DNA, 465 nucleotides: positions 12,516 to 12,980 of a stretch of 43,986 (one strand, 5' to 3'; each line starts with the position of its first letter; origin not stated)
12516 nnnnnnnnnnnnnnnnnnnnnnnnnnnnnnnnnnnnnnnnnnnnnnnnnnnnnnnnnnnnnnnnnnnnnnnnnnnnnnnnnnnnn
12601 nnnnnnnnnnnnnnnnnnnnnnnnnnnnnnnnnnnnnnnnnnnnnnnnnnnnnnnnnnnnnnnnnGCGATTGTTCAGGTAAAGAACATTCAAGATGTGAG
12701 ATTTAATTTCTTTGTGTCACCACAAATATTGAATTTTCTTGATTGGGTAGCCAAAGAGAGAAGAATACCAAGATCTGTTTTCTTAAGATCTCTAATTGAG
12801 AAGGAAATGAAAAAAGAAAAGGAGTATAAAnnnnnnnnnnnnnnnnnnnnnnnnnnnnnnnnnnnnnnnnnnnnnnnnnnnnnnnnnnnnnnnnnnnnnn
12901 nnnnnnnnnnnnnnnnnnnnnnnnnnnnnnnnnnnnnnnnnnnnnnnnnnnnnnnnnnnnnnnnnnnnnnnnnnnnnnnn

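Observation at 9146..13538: Island of ribose-phosphate and nucleotide-processing enzymes wedged into the ribosomal protein cluster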

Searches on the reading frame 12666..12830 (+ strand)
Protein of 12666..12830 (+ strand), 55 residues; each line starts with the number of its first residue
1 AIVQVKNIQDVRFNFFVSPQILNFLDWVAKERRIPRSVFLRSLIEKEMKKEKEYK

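Call 74: search_protein_families(library=pfam, proteins=[window:12666-12830:+], max_evalue=1)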
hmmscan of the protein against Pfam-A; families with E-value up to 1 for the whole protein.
seq(55 aa): 0 families
